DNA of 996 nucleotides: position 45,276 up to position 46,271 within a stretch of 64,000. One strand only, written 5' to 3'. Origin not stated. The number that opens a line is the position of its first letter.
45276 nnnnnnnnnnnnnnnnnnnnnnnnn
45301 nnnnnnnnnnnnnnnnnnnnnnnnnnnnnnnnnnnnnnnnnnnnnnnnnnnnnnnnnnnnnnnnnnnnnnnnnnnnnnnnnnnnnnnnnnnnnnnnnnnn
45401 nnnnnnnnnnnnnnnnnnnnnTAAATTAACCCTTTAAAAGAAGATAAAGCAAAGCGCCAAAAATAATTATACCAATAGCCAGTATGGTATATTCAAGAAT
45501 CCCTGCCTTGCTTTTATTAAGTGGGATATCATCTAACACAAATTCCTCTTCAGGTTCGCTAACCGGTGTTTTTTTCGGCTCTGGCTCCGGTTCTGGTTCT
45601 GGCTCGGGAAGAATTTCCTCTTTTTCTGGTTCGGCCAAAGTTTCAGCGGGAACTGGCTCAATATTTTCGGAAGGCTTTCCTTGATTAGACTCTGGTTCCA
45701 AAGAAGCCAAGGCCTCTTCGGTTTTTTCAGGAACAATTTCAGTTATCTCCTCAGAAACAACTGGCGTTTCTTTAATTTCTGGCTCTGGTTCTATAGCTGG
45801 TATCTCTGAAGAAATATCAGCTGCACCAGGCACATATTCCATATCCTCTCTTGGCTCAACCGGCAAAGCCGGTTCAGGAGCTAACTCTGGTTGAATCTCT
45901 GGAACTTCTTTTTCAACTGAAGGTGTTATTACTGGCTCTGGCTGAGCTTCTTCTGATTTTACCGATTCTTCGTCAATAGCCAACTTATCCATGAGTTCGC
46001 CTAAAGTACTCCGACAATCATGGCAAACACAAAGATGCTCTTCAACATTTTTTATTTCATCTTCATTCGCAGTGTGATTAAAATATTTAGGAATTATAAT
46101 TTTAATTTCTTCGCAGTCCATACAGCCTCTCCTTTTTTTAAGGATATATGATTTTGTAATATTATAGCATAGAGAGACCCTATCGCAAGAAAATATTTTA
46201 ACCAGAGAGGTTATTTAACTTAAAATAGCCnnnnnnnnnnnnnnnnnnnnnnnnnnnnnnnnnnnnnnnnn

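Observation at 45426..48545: Cobalamin riboswitch - TonB-dependent receptor - zf-HC2 anti-sigma-like gene; annotated receptor start lies inside the riboswitch terminator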

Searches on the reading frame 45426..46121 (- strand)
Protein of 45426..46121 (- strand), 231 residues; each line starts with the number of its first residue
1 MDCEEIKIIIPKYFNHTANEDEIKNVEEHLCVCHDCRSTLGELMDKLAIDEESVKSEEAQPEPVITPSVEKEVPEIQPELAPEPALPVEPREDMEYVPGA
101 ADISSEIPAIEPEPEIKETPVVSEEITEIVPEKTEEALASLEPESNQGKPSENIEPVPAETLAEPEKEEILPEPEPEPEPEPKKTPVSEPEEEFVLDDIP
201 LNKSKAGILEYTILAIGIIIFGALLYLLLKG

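Call 4: search_protein_families(library=pfam, proteins=[window:45426-46121:-], max_evalue=0.01)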
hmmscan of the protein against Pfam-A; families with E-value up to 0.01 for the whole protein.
window:45426-46121:- (231 aa): 1 family
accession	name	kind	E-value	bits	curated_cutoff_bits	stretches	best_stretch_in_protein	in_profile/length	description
PF13490.11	zf-HC2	-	3.8e-05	24.1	22.2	1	3-37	1-35/35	Putative zinc-finger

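Call 5: search_protein_families(library=ncbifam, proteins=[window:45426-46121:-], max_evalue=0.01)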
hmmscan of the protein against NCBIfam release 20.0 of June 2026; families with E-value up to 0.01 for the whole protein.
window:45426-46121:- (231 aa): 0 families

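Call 10: find_encoding_contigs(protein=window:45426-46121:-, flank=8000)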
Protein window:45426-46121:- (231 aa): 1 contig read that carries it; 1 place shown.
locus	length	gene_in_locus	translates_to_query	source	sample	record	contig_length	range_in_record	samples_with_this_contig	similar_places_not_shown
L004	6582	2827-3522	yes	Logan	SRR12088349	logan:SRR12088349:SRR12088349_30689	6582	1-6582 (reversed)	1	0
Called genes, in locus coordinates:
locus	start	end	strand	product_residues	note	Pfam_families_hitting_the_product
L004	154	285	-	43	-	-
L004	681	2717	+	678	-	PF07715:Plug, PF00593:TonB_dep_Rec_b-barrel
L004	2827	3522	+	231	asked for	-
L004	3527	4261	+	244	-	PF02673:BacA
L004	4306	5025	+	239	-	PF01740:STAS, PF13466:STAS_2 (weak), PF07238:PilZ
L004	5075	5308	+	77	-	-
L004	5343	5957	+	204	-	-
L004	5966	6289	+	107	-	-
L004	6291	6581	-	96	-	?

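Call 15: find_homologous_proteins(query=window:45426-46121:-, max_evalue=0.01)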
Query window:45426-46121:- (231 aa): 31 proteins with E <= 0.01 among 8000 candidates.
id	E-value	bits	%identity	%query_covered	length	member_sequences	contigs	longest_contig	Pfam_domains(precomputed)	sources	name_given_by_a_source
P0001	2.5e-136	471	100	100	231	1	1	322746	-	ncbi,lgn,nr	ncbi:MAG: zf-HC2 domain-containing protein [Candidatus Omnitrophica bacterium]|nr:zf-HC2 domain-cont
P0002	1.9e-51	193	53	100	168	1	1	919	PF13490.12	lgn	-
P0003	3.9e-40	156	46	100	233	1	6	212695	-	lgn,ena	-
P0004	1.2e-34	138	43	100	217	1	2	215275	-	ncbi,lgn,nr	ncbi:MAG: zf-HC2 domain-containing protein [Candidatus Omnitrophica bacterium]|nr:zf-HC2 domain-cont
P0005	2.1e-34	137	43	100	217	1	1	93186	PF13490.12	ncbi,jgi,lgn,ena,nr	ncbi:MAG: zf-HC2 domain-containing protein [Candidatus Omnitrophica bacterium]|nr:zf-HC2 domain-cont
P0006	4.2e-33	133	43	100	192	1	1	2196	PF13490.12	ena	-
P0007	5.2e-26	110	56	34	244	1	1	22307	-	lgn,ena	-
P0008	2.2e-25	108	37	100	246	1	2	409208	PF13490.12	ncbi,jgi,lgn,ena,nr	ncbi:MAG: zf-HC2 domain-containing protein [Candidatus Omnitrophica bacterium]|jgi:hypothetical prot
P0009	6.2e-25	106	39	100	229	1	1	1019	-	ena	-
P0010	4.5e-24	104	37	100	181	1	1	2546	PF13490.12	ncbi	-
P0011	2.5e-23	101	67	28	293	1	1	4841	-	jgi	-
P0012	1.0e-21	96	45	43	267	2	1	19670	PF13490.12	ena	-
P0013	1.2e-21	96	40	100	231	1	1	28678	-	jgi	jgi:hypothetical protein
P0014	8.7e-21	93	40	100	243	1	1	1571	-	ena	-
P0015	9.9e-21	93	63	28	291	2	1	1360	PF13490.12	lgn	-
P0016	2.2e-20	91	52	43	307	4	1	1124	PF13490.12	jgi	-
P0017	3.7e-20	91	58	16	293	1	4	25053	PF13490.12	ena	-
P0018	5.2e-20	90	73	21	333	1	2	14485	PF13490.12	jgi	-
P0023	3.1e-16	78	52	43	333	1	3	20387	PF13490.12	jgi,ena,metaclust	metaclust:\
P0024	3.3e-16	78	36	100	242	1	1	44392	-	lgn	-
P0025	4.3e-16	77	74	20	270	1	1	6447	PF13490.12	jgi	-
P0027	1.3e-15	76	45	43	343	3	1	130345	-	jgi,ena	-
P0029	5.8e-13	67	47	43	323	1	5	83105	PF13490.12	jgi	-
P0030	5.4e-11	61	62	27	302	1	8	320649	PF13490.12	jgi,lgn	jgi:hypothetical protein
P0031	1.1e-7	50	53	29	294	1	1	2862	PF13490.12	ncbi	-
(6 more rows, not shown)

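Call 17: find_encoding_contigs(protein=P0003, flank=6000, max_places=1)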
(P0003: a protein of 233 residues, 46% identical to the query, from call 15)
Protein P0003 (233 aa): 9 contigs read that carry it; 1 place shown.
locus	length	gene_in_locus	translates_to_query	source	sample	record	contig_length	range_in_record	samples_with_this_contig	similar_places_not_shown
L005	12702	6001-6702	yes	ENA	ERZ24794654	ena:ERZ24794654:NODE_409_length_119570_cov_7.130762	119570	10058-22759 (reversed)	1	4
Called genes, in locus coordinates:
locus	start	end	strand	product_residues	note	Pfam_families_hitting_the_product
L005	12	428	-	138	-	-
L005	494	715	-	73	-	-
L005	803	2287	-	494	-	-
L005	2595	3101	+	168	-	PF20221:DUF6580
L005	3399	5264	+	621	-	PF07715:Plug, PF00593:TonB_dep_Rec_b-barrel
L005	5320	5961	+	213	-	PF01902:Diphthami_syn_2_N, PF28410:Diphthami_syn_2_C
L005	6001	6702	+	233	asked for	-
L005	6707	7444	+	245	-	PF02673:BacA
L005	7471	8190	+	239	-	PF01740:STAS, PF13466:STAS_2 (faint), PF07238:PilZ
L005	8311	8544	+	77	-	-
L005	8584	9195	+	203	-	-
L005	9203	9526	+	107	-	-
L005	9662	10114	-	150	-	PF09424:YqeY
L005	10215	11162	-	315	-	-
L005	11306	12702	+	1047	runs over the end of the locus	PF00009:GTP_EFTU, PF03144:GTP_EFTU_D2, PF22042:EF-G_D2, PF14492:EFG_III, PF16658:RF3_C, PF03764:EFG_IV, PF00679:EFG_C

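Call 18: find_encoding_contigs(protein=P0004, flank=6000, max_places=1)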
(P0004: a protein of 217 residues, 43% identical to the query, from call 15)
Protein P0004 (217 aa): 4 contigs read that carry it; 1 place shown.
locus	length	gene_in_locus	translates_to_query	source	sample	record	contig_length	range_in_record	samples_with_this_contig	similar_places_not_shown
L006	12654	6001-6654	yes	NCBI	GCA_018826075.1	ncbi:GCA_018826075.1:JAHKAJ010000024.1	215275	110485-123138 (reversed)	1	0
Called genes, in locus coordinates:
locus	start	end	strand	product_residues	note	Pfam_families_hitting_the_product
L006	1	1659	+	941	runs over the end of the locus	PF01326:PPDK_N, PF00391:PEP-utilizers, PF02896:PEP-utilizers_C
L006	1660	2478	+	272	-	PF04542:Sigma70_r2, PF04539:Sigma70_r3, PF04545:Sigma70_r4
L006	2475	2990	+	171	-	PF00156:Pribosyltran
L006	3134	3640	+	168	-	PF20221:DUF6580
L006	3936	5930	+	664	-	PF07715:Plug, PF00593:TonB_dep_Rec_b-barrel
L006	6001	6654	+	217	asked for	-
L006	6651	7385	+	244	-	PF02673:BacA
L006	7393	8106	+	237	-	PF01740:STAS, PF13466:STAS_2 (weak), PF07238:PilZ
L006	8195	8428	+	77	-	-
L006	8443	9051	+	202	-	-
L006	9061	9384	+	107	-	-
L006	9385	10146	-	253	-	-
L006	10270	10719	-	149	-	PF09424:YqeY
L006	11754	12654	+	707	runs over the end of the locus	PF00009:GTP_EFTU, PF22042:EF-G_D2, PF03144:GTP_EFTU_D2, PF14492:EFG_III, PF16658:RF3_C, PF03764:EFG_IV, PF00679:EFG_C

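Call 19: find_encoding_contigs(protein=P0008, flank=6000, max_places=1)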
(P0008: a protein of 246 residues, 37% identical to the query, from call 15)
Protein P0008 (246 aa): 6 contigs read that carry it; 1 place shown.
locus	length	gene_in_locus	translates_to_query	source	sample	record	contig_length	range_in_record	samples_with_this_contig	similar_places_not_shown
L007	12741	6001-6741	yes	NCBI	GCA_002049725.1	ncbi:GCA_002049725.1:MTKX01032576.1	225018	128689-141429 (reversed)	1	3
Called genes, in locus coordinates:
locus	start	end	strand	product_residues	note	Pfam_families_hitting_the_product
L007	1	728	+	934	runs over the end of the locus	PF01326:PPDK_N, PF00391:PEP-utilizers, PF02896:PEP-utilizers_C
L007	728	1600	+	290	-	PF00140:Sigma70_r1_2, PF04542:Sigma70_r2, PF04539:Sigma70_r3, PF04545:Sigma70_r4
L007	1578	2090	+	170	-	PF00156:Pribosyltran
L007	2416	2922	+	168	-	PF20221:DUF6580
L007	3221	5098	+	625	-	PF07715:Plug, PF00593:TonB_dep_Rec_b-barrel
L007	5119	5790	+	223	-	PF01902:Diphthami_syn_2_N, PF28410:Diphthami_syn_2_C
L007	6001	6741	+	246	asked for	PF13490:zf-HC2 (faint)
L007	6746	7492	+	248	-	PF02673:BacA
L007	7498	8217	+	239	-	PF01740:STAS, PF13466:STAS_2, PF07238:PilZ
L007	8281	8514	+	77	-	-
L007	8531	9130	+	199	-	-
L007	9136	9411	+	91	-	-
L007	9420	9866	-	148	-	PF09424:YqeY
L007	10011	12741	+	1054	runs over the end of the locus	PF00009:GTP_EFTU, PF03144:GTP_EFTU_D2, PF22042:EF-G_D2, PF14492:EFG_III, PF16658:RF3_C, PF03764:EFG_IV, PF00679:EFG_C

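Call 21: find_encoding_contigs(protein=P0030, flank=6000, max_places=1)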
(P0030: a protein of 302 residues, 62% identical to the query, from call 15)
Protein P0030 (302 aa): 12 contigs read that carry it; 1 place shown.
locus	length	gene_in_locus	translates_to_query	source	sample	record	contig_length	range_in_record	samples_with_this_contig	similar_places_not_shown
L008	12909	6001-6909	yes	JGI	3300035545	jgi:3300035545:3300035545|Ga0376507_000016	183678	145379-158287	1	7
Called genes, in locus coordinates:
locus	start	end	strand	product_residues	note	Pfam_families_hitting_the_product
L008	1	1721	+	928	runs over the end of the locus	PF01326:PPDK_N, PF00391:PEP-utilizers, PF02896:PEP-utilizers_C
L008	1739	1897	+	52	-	-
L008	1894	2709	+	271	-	PF04542:Sigma70_r2, PF04539:Sigma70_r3, PF04545:Sigma70_r4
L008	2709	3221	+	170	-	PF00156:Pribosyltran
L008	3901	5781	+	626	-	PF07715:Plug, PF00593:TonB_dep_Rec_b-barrel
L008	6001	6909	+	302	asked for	PF13490:zf-HC2 (weak)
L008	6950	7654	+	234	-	PF02673:BacA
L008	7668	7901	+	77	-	-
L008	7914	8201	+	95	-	-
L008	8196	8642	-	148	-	PF09424:YqeY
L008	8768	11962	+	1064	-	PF00009:GTP_EFTU, PF03144:GTP_EFTU_D2, PF22042:EF-G_D2, PF14492:EFG_III, PF16658:RF3_C, PF03764:EFG_IV, PF00679:EFG_C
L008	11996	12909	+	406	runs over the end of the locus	PF00072:Response_reg (weak), PF00990:GGDEF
